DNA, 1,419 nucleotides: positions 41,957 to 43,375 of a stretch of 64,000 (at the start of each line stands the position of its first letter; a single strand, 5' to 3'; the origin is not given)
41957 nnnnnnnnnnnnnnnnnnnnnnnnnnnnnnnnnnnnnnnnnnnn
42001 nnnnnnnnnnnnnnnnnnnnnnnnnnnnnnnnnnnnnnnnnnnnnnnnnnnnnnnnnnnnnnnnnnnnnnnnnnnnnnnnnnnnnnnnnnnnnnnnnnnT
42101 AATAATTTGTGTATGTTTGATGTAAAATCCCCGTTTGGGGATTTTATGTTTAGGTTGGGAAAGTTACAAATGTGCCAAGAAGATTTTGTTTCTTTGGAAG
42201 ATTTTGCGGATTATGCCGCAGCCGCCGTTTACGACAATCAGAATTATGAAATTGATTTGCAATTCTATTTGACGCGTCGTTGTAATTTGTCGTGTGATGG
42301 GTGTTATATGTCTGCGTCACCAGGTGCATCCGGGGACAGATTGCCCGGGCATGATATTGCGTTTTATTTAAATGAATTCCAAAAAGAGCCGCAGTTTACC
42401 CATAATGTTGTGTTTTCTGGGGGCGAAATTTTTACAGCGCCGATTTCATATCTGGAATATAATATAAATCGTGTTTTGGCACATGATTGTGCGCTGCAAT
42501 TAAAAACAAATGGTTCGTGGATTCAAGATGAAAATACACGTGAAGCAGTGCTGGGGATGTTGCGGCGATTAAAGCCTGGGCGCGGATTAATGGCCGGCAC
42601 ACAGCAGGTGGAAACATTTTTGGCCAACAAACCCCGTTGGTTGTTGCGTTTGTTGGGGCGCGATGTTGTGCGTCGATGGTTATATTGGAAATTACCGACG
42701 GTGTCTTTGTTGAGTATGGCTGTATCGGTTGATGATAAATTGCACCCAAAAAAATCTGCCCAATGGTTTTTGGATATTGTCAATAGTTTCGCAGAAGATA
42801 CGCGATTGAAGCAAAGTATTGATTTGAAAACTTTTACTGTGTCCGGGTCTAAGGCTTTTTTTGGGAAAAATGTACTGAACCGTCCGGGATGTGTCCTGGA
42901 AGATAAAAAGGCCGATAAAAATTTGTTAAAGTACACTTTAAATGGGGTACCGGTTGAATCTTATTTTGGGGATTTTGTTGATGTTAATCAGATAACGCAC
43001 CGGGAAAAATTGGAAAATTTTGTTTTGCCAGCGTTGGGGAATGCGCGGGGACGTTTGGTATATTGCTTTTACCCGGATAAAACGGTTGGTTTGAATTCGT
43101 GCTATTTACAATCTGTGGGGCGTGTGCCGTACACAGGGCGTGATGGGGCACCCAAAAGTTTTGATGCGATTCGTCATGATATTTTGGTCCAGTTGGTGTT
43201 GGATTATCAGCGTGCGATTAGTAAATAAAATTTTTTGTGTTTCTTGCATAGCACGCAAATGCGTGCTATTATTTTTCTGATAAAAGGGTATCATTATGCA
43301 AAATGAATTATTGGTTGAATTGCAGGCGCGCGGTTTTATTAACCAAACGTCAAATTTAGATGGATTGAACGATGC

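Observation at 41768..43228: Minimal peptide + attenuator + radical SAM cassette: candidate RiPP-like system that fits no class I can name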

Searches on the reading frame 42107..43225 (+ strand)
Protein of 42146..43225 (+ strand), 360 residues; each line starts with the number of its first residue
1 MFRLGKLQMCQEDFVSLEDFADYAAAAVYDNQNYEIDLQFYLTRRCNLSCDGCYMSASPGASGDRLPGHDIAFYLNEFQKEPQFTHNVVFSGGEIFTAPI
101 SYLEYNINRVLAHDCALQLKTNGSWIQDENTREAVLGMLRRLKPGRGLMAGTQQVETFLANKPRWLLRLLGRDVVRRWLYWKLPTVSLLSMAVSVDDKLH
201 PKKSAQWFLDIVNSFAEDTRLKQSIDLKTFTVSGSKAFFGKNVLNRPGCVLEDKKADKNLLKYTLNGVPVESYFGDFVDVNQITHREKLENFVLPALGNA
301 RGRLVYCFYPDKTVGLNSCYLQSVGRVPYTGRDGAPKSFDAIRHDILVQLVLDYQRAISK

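Call 3: search_protein_families(library=pfam, proteins=[window:42146-43225:+], max_evalue=1)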
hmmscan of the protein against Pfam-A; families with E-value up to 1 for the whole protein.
window:42146-43225:+ (360 aa): 2 families
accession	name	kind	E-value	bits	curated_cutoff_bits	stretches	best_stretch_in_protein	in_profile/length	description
PF04055.27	Radical_SAM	-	0.00019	22.1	29.5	1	42-129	3-92/166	Radical SAM superfamily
PF13353.11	Fer4_12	-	0.053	14.3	22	1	44-99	13-66/137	4Fe-4S single cluster domain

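Call 4: search_protein_families(library=ncbifam, proteins=[window:42146-43225:+], max_evalue=1)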
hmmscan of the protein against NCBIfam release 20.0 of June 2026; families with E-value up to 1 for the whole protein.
window:42146-43225:+ (360 aa): 31 families (the best 25 are shown)
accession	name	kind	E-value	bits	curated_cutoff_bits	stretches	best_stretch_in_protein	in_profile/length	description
TIGR04078.1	rSAM_yydG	equivalog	4.3e-09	36.2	300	1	41-141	6-103/309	YydG family radical SAM peptide epimerase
NF038283.1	viperin_w_prok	equivalog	9.7e-06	24.9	180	1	38-133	4-102/281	viperin family antiviral radical SAM protein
NF012164.0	AlbA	equivalog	3.7e-05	22.4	850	1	12-106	87-182/442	subtilosin maturase AlbA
NF050035.1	rSAM_WgK_link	exception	6.2e-05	22.1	650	1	38-133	11-103/367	radical SAM/SPASM peptide maturase WgkB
TIGR04051.1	rSAM_NirJ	equivalog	0.00022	20.3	515.45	1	41-131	7-93/354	heme d1 biosynthesis radical SAM protein NirJ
NF049973.1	radical_Rv1681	equivalog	0.00082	18.4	380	1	30-98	66-132/326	Rv1681 family radical SAM protein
TIGR04251.1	SCM_rSAM_ScmF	equivalog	0.00086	18.8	400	1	38-132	6-99/353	SynChlorMet cassette radical SAM/SPASM protein ScmF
NF041707.1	rSAM_YhhB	equivalog_domain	0.00098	18.1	445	1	43-129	9-106/369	cyclophane-forming radical SAM/SPASM peptide maturase YhhB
NF045646.2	rSAM_Se_TrsS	equivalog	0.001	17.7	490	1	42-95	92-143/441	radical SAM (seleno)protein TrsS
TIGR04347.1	pseudo_SAM_Halo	equivalog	0.0012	18.2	525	1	38-133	40-131/390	TIGR04347 family pseudo-SAM/SPASM protein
TIGR04546.1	rSAM_ahbC_deAc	equivalog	0.0031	16.4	650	1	40-133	43-132/390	12,18-didecarboxysiroheme deacetylase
TIGR03962.1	mycofact_rSAM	equivalog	0.0033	16.6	265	1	36-131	12-102/339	mycofactocin radical SAM maturase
TIGR04317.1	W_rSAM_matur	equivalog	0.0038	16.4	380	1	42-130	10-94/349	tungsten cofactor oxidoreductase radical SAM maturase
TIGR04250.1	SCM_rSAM_ScmE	equivalog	0.0065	15.4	400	1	41-130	8-93/358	SynChlorMet cassette radical SAM/SPASM protein ScmE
NF033640.1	N_Twi_rSAM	subfamily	0.0089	15.2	170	1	20-131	95-221/398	twitch domain-containing radical SAM protein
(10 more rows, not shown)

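Call 5: find_homologous_proteins(query=window:42146-43225:+)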
Query window:42146-43225:+ (360 aa): 64 proteins with E <= 0.001 among 3585 candidates.
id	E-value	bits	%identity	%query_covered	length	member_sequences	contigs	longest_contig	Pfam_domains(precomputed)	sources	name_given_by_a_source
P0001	1.3e-233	792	96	100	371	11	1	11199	-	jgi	-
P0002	2.5e-189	647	79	98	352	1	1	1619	-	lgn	-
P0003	1.5e-177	608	86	87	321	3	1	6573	-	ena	-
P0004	7.3e-168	576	73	96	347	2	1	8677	-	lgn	-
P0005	3.5e-158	544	68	98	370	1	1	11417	-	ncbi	-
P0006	2.5e-152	525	65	98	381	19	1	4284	-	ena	-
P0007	9.6e-136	470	59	96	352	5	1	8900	-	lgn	-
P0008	1.0e-126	441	58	95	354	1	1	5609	PF04055.28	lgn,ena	-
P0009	1.0e-122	428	57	95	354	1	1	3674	-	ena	-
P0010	2.2e-119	417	53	98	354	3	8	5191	PF04055.28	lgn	-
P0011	1.9e-118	414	52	96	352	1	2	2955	-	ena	-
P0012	1.7e-117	410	54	96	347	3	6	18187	-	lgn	-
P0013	4.5e-117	409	55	97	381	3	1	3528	-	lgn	-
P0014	1.1e-115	405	54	96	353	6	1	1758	PF04055.28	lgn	-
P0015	8.7e-114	398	54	96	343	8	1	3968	PF04055.28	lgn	-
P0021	2.8e-109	383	51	94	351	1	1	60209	-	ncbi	-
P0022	4.1e-108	380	50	95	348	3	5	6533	PF04055.28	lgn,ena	-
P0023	5.7e-107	376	51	96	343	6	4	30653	-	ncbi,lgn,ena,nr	ncbi:MAG: hypothetical protein J6Q44_00705 [Alphaproteobacteria bacterium]|nr:hypothetical protein [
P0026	3.1e-104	367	51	96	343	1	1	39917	-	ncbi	-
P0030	1.3e-102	362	50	94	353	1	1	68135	PF04055.28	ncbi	-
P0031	1.5e-102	361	50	95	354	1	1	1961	PF04055.28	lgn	-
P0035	2.8e-101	357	47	97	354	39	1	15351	PF04055.28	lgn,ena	-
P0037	1.0e-100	355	48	98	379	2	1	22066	PF04055.28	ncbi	-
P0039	3.4e-98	347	50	94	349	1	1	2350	PF04055.28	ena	-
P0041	2.8e-96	341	46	95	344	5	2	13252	PF04055.28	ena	-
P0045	2.0e-94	335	50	90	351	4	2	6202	PF04055.28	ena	-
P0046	4.8e-94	333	46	95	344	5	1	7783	PF04055.28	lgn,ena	-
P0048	1.3e-90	322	46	96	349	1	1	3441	PF04055.28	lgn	-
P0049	4.1e-90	320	47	96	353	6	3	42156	PF04055.28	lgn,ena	-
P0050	1.8e-89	318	47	95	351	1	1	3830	PF04055.28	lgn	-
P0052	3.6e-81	291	41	96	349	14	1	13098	PF04055.28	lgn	-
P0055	1.9e-67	246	38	96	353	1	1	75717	PF04055.28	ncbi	-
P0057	5.1e-64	235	40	89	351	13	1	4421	PF04055.28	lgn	-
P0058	8.6e-64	234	36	96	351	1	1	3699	PF04055.28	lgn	-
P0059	3.0e-58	216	36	94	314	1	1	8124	PF04055.28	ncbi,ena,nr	ncbi:radical SAM protein [bacterium]|nr:radical SAM protein [bacterium]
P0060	1.4e-57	213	34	98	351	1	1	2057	PF04055.28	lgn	-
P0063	3.2e-49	186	34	94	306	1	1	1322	PF04055.28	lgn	-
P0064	2.1e-46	177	35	87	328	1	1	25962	PF04055.28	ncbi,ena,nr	ncbi:hypothetical protein HDR63_00435 [bacterium]|nr:hypothetical protein [bacterium]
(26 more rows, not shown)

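Call 11: find_related_loci(query=A2, collection=genome_contigs, flank=6000)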
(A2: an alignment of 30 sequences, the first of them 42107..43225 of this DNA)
Query A2 (373 aa) in genome_contigs; peptide patterns used: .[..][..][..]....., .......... (x = any residue, [..] = any of these).
283 stretches matched a pattern; 51 encode a relative of the query (tblastn E <= 1e-3); 51 distinct loci.
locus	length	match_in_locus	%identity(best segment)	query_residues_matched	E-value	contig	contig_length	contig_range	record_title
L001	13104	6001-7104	84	6-373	0e+0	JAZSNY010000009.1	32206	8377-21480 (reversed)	MAG: Candidatus Enterousia sp. isolate T1900044549_TS20190015.MAGScoT_cleanbin_000102 SGB_200_k141_3498255, whole genome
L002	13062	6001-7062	64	20-373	1e-158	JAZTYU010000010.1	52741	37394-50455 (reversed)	MAG: Candidatus Enterousia sp. isolate T1900045325_YK20190014.MAGScoT_cleanbin_000039 SGB_6437_k141_894174, whole genome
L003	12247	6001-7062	65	20-373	1e-160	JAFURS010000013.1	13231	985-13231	MAG: Alphaproteobacteria bacterium isolate RGIG4765 Roe_deer_Rectum.Co__c514001, whole genome shotgun sequence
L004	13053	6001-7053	56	25-373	3e-121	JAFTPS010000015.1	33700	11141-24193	MAG: Alphaproteobacteria bacterium isolate RGIG4037 Roe_deer_Cecum-5__c5391, whole genome shotgun sequence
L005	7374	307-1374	51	20-373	1e-117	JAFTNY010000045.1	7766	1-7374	MAG: Alphaproteobacteria bacterium isolate RGIG3991 Roe_deer_Cecum-4__c330853, whole genome shotgun sequence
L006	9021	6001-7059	50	24-373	1e-114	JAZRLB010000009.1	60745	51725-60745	MAG: Candidatus Enterousia sp. isolate T1900045443_YK20190134.MAGScoT_cleanbin_000013 SGB_7129_k141_375080, whole genome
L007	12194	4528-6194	51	30-373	1e-113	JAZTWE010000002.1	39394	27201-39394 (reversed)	MAG: Candidatus Enterousia sp. isolate T1900045334_YK20190023.MAGScoT_cleanbin_000100 SGB_6575_k141_777928, whole genome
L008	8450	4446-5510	50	17-373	3e-113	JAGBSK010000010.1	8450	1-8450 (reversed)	MAG: Alphaproteobacteria bacterium isolate RGIG9404 Yak_Cecum-1__c156451, whole genome shotgun sequence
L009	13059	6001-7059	48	24-373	1e-107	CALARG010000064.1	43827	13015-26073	MAG TPA_asm: uncultured Alphaproteobacteria bacterium isolate SRR6425825_bin.15_CONCOCT_v1.1_MAG genome assembly, contig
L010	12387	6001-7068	48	22-373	2e-106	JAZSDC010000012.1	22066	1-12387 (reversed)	MAG: Candidatus Enterousia sp. isolate T1900044601_TS20190067.MAGScoT_cleanbin_000040 SGB_692_k141_1488257, whole genome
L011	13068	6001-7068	48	20-370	1e-104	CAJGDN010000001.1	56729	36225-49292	MAG: uncultured Alphaproteobacteria bacterium isolate MAG63 genome assembly, contig: k141_10298202_length_56729_cov_10.0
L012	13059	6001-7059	47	24-373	2e-104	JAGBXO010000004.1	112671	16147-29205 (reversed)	MAG: Alphaproteobacteria bacterium isolate RGIG9538 Yak_Colon-2__c191650, whole genome shotgun sequence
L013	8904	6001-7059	47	26-373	4e-104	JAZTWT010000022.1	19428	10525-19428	MAG: Candidatus Enterousia sp. isolate T1900045332_YK20190021.MAGScoT_cleanbin_000044 SGB_6541_k141_319779, whole genome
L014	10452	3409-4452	45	24-373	2e-103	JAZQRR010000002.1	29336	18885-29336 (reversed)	MAG: Candidatus Enterousia sp. isolate T1900045224_TC20190220.MAGScoT_cleanbin_000015 SGB_5385_k141_3676187, whole genom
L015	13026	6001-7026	47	31-373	9e-99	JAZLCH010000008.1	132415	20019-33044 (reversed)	MAG: Candidatus Enterousia sp. isolate T1900045051_TC20190044.MAGScoT_cleanbin_000024 SGB_4527_k141_1176166, whole genom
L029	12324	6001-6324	28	51-155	7e-9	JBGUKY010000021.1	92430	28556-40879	MAG: Candidatus Enterousia sp. isolate ruminal_MAG_27 ruminal_MAG_27_contig_0021, whole genome shotgun sequence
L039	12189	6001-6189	38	51-112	9e-7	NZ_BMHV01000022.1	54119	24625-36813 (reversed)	Terasakiella brassicae strain CGMCC 1.15254 sequence22, whole genome shotgun sequence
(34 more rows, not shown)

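Call 22: search_solved_structures(query=A3, max_evalue=1, show_alignments=2)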
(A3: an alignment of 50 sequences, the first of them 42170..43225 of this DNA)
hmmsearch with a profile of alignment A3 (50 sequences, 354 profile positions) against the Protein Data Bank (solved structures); distinct sequences matched with E-value up to 1: 18.
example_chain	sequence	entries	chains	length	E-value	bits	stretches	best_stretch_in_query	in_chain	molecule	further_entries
8ai3_A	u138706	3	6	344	6.8e-08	35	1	22-153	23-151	Putative peptide biosynthesis protein YydG | Radical SAM core domain-containing protein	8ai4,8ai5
8ai1_A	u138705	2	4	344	6.8e-08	35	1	22-153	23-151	Putative peptide biosynthesis protein YydG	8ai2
8ai6_A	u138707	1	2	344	6.9e-08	35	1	22-153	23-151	Putative peptide biosynthesis protein YydG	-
7tol_A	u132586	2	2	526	4.5e-05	25.8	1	26-120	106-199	glycerol dibiphytanyl glycerol tetraether - macrocyclic archaeol synthase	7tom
2a5h_A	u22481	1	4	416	0.063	15.4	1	29-101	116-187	L-lysine 2,3-aminomutase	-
9gm3_A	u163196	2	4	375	0.083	15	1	34-90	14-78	ChlB radical SAM domain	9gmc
9dfn_A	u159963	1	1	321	0.27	13.3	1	25-122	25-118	Radical SAM core domain-containing protein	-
6efn_A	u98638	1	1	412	0.39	12.8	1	29-55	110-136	Sporulation killing factor maturation protein SkfB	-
7n7h_A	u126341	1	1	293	0.47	12.5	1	28-89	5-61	VIPERIN-LIKE ENZYME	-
4uzz_A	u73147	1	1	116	0.8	11.8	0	5-79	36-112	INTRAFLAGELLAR TRANSPORT COMPLEX B PROTEIN 46 CARBOXY-TERMINAL PROTEIN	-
4go9_A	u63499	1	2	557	0.84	11.7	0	260-294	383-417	Sucrose isomerase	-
4h7v_A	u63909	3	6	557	0.84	11.7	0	260-294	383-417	Sucrose isomerase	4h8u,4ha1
4h2c_A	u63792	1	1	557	0.86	11.7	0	260-294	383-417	Sucrose isomerase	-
2pwg_A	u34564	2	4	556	0.87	11.7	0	260-294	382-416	Sucrose isomerase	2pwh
2pwf_A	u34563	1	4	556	0.87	11.7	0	260-294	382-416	Sucrose isomerase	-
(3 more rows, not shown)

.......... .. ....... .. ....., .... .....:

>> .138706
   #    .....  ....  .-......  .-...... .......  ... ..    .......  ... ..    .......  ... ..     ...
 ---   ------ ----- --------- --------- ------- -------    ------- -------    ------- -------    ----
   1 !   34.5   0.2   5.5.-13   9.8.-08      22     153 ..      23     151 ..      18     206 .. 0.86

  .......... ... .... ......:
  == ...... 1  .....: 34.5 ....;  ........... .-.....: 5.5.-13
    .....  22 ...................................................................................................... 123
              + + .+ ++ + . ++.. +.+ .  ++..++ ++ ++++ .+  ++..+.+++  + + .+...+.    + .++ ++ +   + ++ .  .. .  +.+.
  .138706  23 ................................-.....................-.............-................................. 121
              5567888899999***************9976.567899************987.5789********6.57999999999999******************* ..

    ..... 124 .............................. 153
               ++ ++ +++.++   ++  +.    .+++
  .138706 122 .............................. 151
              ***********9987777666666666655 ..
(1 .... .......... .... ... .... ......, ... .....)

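Call 25: find_encoding_contigs(protein=P0004, flank=6000, max_places=3)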
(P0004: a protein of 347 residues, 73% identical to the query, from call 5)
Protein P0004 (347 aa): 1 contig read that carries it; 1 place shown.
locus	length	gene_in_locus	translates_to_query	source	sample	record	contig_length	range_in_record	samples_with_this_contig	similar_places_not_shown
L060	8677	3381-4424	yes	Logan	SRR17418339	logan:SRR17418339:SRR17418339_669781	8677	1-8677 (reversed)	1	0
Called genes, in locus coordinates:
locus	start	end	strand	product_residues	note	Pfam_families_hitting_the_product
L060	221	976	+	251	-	-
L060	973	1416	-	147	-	-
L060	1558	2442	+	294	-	PF01544:CorA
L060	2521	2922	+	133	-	PF04076:BOF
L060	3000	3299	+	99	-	-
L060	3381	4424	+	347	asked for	-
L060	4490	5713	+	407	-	PF00579:tRNA-synt_1b, PF22421:SYY_C-terminal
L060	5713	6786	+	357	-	PF11932:DUF3450 (faint), PF06009: (weak), PF01551:Peptidase_M23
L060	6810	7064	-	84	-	-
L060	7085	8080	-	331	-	PF00437:T2SSE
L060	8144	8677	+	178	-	?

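Call 27: find_encoding_contigs(protein=P0055, flank=5000, max_places=3)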
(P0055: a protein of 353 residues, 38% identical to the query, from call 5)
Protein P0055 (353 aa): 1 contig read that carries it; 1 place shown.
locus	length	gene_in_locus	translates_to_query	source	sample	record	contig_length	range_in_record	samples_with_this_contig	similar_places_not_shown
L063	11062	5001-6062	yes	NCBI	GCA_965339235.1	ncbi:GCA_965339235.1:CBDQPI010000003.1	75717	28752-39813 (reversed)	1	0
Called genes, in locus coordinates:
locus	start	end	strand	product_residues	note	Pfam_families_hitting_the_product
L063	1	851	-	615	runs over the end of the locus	PF00082:Peptidase_S8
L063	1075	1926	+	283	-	PF00318:Ribosomal_S2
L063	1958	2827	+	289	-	PF25025:EF-Ts_N (weak), PF00889:EF_TS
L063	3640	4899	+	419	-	-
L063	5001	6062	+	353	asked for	PF04055:Radical_SAM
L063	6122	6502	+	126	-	-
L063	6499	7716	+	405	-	PF00579:tRNA-synt_1b, PF22421:SYY_C-terminal, PF01479:S4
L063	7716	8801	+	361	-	PF11932:DUF3450 (faint), PF23649:FKBP15 (weak), PF01551:Peptidase_M23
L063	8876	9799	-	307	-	PF01636:APH (weak), PF01633:Choline_kinase (weak)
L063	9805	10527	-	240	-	PF02661:Fic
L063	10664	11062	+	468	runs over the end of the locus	PF22694:CtpB_N-like, PF00595:PDZ, PF13180:PDZ_2, PF17820:PDZ_6, PF03572:Peptidase_S41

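Call 30: predict_structure(alignment_id=A3)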
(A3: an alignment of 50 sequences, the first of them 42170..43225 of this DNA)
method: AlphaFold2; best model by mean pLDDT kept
length: 352 residues; sequences in the alignment: 50
mean_pLDDT: 93.2   pTM: 0.90
mean pLDDT of the five models: 93.2, 92.9, 92.8, 91.8, 90.0
residues with pLDDT >= 90: 298; 70-90: 44; 50-70: 7; < 50: 3
segments of 3 or more residues with pLDDT < 50: 1-3
pLDDT, mean of each block of 10 residues (from residue 1): 66 97 95 95 83 93 98 95 95 98 97 97 98 95 91 94 93 93 96 95 98 96 93 96 74 94 91 89 93 96 96 93 96 98 97 87
secondary structure, 60 per line:
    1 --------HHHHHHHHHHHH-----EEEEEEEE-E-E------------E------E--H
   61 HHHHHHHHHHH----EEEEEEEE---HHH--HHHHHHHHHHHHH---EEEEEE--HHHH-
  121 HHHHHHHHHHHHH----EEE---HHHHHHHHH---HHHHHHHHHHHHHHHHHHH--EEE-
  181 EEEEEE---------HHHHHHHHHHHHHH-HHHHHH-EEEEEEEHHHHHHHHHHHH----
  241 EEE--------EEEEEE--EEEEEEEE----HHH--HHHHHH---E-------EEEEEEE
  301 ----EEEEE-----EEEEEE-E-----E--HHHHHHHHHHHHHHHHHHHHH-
elements in order: H9-20 E26-33 H60-71 E76-83 H92-104 E108-113 H116-119 H121-133 E138-140 H144-152 H156-174 E177-179 E181-186 H196-209 H211-216 E218-224 H225-236 E241-243 E252-257 E260-267 H277-282 E294-300 E305-309 E315-320 H331-351

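Call 32: fold_search(model_id=the predicted structure, library=pdb)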
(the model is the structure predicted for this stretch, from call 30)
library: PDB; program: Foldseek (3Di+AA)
matches with E <= 10: 1186; with E <= 0.001: 32
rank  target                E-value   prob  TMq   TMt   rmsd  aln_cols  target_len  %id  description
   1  8ai6_B                2.2e-11  1.00  0.48  0.52   6.3       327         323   13  Crystal structure of radical SAM epimerase EpeE D210A mutant from Bacillus subtilis with [4Fe-4S] clusters, S-adenosyl (released 2024-01-10)
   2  8ai2_B                6.7e-11  1.00  0.50  0.53   7.1       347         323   13  Crystal structure of radical SAM epimerase EpeE from Bacillus subtilis with [4Fe-4S] clusters, S-adenosyl-L-homocystei (released 2024-01-10)
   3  8ai1_B                9.0e-11  1.00  0.48  0.53   6.4       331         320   14  Crystal structure of radical SAM epimerase EpeE from Bacillus subtilis with [4Fe-4S] clusters and S-adenosyl-L-homocys (released 2024-01-10)
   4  8ai6_A                1.1e-10  1.00  0.49  0.53   6.4       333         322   14  Crystal structure of radical SAM epimerase EpeE D210A mutant from Bacillus subtilis with [4Fe-4S] clusters, S-adenosyl (released 2024-01-10)
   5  8ai3_B                1.3e-10  1.00  0.49  0.53   7.0       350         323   13  Crystal structure of radical SAM epimerase EpeE C223A mutant from Bacillus subtilis with [4Fe-4S] clusters and S-adeno (released 2024-01-10)
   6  8ai4_A                2.3e-10  1.00  0.49  0.53   6.8       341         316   13  Crystal structure of radical SAM epimerase EpeE C223A mutant from Bacillus subtilis with [4Fe-4S] clusters, S-adenosyl (released 2024-01-10)
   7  8ai4_B                2.3e-10  1.00  0.49  0.53   6.6       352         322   13  Crystal structure of radical SAM epimerase EpeE C223A mutant from Bacillus subtilis with [4Fe-4S] clusters, S-adenosyl (released 2024-01-10)
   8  8ai3_A                2.6e-10  1.00  0.45  0.49   8.9       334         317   13  Crystal structure of radical SAM epimerase EpeE C223A mutant from Bacillus subtilis with [4Fe-4S] clusters and S-adeno (released 2024-01-10)
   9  8ai1_A                3.1e-10  1.00  0.47  0.52   9.0       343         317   13  Crystal structure of radical SAM epimerase EpeE from Bacillus subtilis with [4Fe-4S] clusters and S-adenosyl-L-homocys (released 2024-01-10)
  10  2fb2_B                3.3e-07  1.00  0.43  0.45  15.4       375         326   12  Structure of the MoaA Arg17/266/268/Ala triple mutant (released 2006-05-09)
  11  1tv7_B                9.0e-07  1.00  0.38  0.40  15.7       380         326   12  Structure of the S-adenosylmethionine dependent Enzyme MoaA (released 2004-08-31)
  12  5v1s_A                9.1e-06  1.00  0.36  0.30  12.4       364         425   12  Crystal structure of Streptococcus suis SuiB bound to S-adenosylmethionine (released 2017-08-30)
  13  6efn                  1.1e-05  1.00  0.32  0.29   9.7       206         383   16  Structure of a RiPP maturase, SkfB (released 2018-10-24)
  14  5v1t_A                1.4e-05  1.00  0.38  0.31  14.7       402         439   12  Crystal structure of Streptococcus suis SuiB bound to precursor peptide SuiA (released 2017-08-30)
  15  5v1q_A                1.5e-05  1.00  0.34  0.29  12.7       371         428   10  Crystal structure of Streptococcus suis SuiB (released 2017-08-30)
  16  5why_A                2.5e-05  1.00  0.38  0.33  13.5       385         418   12  Structural Insights into Thioether Bond Formation in the Biosynthesis of Sactipeptides (released 2017-07-26)
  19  5why_B                6.4e-05  1.00  0.36  0.31  12.9       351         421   12  Structural Insights into Thioether Bond Formation in the Biosynthesis of Sactipeptides (released 2017-07-26)
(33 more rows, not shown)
